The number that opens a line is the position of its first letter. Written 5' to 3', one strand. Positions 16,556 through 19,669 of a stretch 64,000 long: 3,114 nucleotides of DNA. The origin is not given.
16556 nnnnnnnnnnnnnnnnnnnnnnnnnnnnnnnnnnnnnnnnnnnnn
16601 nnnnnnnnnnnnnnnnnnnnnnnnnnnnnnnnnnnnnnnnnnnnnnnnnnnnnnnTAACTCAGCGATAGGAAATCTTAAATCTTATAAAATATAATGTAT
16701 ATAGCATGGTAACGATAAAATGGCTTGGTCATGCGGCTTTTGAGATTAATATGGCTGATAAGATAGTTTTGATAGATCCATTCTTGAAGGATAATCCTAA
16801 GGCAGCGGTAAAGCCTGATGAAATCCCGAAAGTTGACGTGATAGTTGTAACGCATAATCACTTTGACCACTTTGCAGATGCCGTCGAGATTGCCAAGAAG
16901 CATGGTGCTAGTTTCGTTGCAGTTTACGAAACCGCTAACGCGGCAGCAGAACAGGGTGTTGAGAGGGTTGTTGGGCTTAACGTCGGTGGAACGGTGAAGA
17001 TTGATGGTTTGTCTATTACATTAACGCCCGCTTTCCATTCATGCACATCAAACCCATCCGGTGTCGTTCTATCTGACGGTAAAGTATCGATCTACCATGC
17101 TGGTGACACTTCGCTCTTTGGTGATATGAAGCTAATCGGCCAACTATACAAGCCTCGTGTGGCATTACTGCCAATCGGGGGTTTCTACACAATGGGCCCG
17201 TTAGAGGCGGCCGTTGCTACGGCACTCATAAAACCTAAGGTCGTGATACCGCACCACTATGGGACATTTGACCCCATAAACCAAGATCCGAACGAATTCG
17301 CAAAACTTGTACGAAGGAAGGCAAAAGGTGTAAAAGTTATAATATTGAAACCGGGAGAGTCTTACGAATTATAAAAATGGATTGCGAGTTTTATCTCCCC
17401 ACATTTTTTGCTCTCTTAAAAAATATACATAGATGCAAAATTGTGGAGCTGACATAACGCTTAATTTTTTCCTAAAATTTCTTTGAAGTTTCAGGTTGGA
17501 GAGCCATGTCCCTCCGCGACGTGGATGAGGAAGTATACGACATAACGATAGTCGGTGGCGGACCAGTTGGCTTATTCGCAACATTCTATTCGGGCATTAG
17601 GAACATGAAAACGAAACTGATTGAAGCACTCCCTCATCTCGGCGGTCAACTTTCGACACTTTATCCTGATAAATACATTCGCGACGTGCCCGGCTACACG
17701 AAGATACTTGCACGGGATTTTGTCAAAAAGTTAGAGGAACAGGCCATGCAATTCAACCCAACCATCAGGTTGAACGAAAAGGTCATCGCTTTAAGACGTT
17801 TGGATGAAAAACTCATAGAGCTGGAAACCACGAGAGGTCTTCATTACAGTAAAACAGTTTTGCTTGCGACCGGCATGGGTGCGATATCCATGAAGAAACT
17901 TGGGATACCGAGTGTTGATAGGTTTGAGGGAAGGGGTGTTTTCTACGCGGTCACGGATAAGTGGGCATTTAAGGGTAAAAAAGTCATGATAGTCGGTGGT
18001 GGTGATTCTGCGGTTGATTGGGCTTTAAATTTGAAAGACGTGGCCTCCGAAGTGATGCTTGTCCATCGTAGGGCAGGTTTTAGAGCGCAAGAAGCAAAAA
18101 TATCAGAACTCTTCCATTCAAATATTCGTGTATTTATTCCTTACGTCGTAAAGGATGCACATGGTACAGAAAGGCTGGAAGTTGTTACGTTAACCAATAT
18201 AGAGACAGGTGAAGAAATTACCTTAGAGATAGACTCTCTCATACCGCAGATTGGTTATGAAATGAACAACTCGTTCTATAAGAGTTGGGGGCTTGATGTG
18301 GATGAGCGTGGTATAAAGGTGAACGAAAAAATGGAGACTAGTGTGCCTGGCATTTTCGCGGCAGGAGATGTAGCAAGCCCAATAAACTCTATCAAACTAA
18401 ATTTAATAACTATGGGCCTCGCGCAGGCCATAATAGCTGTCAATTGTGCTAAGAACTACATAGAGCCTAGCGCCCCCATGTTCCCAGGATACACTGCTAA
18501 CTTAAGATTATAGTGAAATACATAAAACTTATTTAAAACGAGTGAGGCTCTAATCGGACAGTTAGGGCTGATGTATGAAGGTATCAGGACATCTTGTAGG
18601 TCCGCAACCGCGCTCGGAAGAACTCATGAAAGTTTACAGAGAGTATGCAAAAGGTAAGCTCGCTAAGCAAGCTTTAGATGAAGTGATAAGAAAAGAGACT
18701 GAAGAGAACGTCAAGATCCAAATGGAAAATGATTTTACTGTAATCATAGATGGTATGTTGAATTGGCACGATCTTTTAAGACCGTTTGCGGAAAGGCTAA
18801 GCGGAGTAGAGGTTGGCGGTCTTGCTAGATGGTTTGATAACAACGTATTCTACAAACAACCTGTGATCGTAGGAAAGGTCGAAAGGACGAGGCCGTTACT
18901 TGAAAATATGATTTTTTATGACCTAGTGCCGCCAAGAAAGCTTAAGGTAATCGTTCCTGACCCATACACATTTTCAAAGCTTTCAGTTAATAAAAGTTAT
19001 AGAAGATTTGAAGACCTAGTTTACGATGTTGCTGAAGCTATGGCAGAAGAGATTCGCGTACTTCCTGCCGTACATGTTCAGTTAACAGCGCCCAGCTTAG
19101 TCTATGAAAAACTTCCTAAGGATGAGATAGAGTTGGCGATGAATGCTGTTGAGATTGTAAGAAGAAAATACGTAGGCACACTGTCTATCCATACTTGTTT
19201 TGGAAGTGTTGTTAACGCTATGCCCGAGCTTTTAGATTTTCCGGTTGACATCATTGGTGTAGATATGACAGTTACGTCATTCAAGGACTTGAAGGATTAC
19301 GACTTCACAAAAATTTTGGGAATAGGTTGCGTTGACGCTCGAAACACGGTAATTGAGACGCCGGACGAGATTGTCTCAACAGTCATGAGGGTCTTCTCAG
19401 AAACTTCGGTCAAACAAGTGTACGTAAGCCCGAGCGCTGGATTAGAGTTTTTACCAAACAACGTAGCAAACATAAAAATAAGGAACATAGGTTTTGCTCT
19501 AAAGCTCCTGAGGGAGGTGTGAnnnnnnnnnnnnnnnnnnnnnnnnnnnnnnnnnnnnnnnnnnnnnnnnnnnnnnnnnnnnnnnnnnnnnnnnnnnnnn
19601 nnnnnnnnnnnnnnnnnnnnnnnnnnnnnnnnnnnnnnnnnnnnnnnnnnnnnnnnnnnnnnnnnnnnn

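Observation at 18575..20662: Two-domain MetE reading frame interrupted by a single in-frame TGA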

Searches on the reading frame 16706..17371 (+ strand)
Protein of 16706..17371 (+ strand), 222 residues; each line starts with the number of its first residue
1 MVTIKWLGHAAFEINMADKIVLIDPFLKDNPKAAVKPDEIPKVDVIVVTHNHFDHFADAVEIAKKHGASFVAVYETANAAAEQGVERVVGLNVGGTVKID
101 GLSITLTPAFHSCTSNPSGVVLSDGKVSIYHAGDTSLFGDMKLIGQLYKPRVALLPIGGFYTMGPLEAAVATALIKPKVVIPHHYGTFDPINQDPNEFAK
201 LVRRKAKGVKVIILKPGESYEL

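Call 61: search_protein_families(library=pfam, proteins=[window:16706-17371:+], max_evalue=0.001)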
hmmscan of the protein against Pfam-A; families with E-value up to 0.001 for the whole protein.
window:16706-17371:+ (222 aa): 3 families
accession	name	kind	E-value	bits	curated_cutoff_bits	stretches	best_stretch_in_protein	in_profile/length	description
PF12706.13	Lactamase_B_2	-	1.3e-24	87.3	27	1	21-185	3-200/200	Beta-lactamase superfamily domain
PF13483.12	Lactamase_B_3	-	4.5e-23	82.4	24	1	3-184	1-160/160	Beta-lactamase superfamily domain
PF00753.33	Lactamase_B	-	6e-15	56.1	22.7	1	18-184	15-196/196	Metallo-beta-lactamase superfamily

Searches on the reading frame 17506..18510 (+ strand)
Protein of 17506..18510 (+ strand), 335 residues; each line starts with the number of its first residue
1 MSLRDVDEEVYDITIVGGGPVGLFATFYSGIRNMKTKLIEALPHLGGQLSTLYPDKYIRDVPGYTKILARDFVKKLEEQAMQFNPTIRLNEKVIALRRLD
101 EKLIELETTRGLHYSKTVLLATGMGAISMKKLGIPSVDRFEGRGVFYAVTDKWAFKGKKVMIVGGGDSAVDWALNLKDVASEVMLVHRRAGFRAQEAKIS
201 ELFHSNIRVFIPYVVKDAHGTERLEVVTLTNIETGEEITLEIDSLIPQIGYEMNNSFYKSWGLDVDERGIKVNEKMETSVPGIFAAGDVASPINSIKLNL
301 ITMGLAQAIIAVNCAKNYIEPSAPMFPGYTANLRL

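Call 61: search_protein_families(library=pfam, proteins=[window:17506-18510:+], max_evalue=0.001)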
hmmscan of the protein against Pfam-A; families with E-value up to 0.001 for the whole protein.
window:17506-18510:+ (335 aa): 8 families
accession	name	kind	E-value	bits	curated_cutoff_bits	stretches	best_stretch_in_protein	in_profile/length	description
PF07992.20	Pyr_redox_2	-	8.3e-34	117.8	26.1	1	11-298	1-278/291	Pyridine nucleotide-disulphide oxidoreductase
PF13738.12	Pyr_redox_3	-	3.8e-22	79.4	30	1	70-287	81-305/305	Pyridine nucleotide-disulphide oxidoreductase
PF00070.33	Pyr_redox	-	2.1e-11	44.6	22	1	159-229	1-79/82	Pyridine nucleotide-disulphide oxidoreductase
PF03486.20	HI0933_like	-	7.2e-07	29.3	50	0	12-48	2-38/244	HI0933-like protein Rossmann domain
PF12831.13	FAD_oxidored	-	6.7e-06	26.1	27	1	12-79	1-71/416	FAD dependent oxidoreductase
PF01266.30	DAO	-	0.00017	21.6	27.9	0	69-132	148-213/353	FAD dependent oxidoreductase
PF00743.25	FMO-like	-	0.00017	20.6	22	1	131-191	156-217/532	Flavin-binding monooxygenase-like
PF13450.12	NAD_binding_8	-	0.0002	22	21.9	1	15-52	1-38/68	NAD(P)-binding Rossmann-like domain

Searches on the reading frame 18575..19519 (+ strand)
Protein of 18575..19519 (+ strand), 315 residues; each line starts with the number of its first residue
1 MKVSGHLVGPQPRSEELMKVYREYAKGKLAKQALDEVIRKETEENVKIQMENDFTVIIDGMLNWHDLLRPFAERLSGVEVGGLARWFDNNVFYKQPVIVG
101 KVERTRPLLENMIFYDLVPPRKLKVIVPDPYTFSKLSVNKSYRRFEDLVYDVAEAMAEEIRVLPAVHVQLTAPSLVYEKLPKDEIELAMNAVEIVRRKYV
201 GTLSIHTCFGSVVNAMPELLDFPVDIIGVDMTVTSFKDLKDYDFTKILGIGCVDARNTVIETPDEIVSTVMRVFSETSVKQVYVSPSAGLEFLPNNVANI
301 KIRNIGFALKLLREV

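Call 4: search_protein_families(library=pfam, proteins=[window:18575-19519:+], max_evalue=0.01)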
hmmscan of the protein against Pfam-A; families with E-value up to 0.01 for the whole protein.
window:18575-19519:+ (315 aa): 2 families
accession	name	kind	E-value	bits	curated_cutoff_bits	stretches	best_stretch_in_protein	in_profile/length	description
PF01717.24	Meth_synt_2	-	1.8e-21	77.2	21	1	8-305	6-318/324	Cobalamin-independent synthase, Catalytic domain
PF08267.18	Meth_synt_1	-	1e-13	51.9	27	1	83-272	108-307/313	Cobalamin-independent synthase, N-terminal domain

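Call 5: search_protein_families(library=ncbifam, proteins=[window:18575-19519:+], max_evalue=0.01)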
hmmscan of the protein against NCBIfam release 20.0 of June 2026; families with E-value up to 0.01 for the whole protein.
window:18575-19519:+ (315 aa): 12 families
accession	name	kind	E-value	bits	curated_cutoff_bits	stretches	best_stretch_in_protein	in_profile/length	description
NF003317.0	PRK04326.1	equivalog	2.4e-53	181.5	406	1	7-313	13-323/340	methionine synthase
NF006350.0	PRK08575.1-4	equivalog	3.3e-34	118.7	361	1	6-306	5-304/309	5-methyltetrahydropteroyltriglutamate--homocysteine methyltransferase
NF006349.0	PRK08575.1-2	equivalog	2.6e-31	109.2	322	1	1-303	1-311/323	5-methyltetrahydropteroyltriglutamate--homocysteine methyltransferase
NF002119.0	PRK00957.1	equivalog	1.2e-25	90.4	258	1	34-308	30-300/306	methionine synthase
NF003556.0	PRK05222.1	equivalog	2.1e-25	89.8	541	2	85-299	108-325/750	5-methyltetrahydropteroyltriglutamate--homocysteine S-methyltransferase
NF006348.0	PRK08575.1-1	equivalog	3e-23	82.7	386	1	1-301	1-314/328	5-methyltetrahydropteroyltriglutamate--homocysteine methyltransferase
TIGR01371.1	met_syn_B12ind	equivalog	4.8e-22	78.8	929.95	2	8-163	431-588/754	5-methyltetrahydropteroyltriglutamate--homocysteine S-methyltransferase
NF005029.0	PRK06438.1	equivalog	3.7e-19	69.4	428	1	7-305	7-288/293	hypothetical protein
NF006589.0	PRK09121.1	equivalog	5.6e-14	51.9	392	2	7-214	9-219/342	methionine synthase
NF002272.0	PRK01207.1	equivalog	9.9e-12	44.7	399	1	33-172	30-170/343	methionine synthase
NF004875.0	PRK06233.1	equivalog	0.0015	17.4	576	1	7-82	14-89/373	vitamin B12 independent methionine synthase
NF005085.0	PRK06520.1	subfamily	0.003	16.7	313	0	7-82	12-87/368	5-methyltetrahydropteroyltriglutamate--homocysteine S-methyltransferase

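Call 52: search_solved_structures(query=window:18575-19519:+, max_evalue=0.001)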
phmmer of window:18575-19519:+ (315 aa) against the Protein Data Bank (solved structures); distinct sequences matched with E-value up to 0.001: 11.
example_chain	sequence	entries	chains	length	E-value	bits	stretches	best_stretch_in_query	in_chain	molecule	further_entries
2nq5_A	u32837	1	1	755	6.3e-18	68.6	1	8-302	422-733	5-methyltetrahydropteroyltriglutamate--homocysteine methyltransferase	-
3l7r_A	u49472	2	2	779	7.2e-18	68.4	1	8-302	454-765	5-methyltetrahydropteroyltriglutamate--homocysteine methyltransferase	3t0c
1t7l_A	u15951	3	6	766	9.5e-17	64.7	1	8-306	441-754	5-methyltetrahydropteroyltriglutamate--homocysteine methyltransferase | 5-methyltetrahydropteroyltriglutamate-homocysteine methyltransferase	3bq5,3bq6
1xpg_A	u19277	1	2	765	9.5e-17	64.7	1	8-306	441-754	5-methyltetrahydropteroyltriglutamate--homocysteine methyltransferase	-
1xdj_A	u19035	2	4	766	9.5e-17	64.7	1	8-306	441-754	5-methyltetrahydropteroyltriglutamate--homocysteine methyltransferase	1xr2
4ztx_A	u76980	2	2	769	7.7e-14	55.1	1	8-292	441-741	Cobalamin-Independent Methionine synthase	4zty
1u1h_A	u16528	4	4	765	2.7e-13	53.3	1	8-313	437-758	5-methyltetrahydropteroyltriglutamate--homocysteine methyltransferase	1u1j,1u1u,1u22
3pph_A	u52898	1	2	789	2.8e-10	43.4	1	8-291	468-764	5-methyltetrahydropteroyltriglutamate--homocysteine methyltransferase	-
3ppf_A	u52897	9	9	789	2.9e-10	43.4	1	8-291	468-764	5-methyltetrahydropteroyltriglutamate--homocysteine methyltransferase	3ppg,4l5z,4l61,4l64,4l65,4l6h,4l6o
3ppc_A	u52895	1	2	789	3.3e-10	43.2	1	8-291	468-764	5-methyltetrahydropteroyltriglutamate--homocysteine methyltransferase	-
3rpd_A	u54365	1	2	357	6.2e-06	29.2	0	54-172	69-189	Methionine synthase (B12-independent)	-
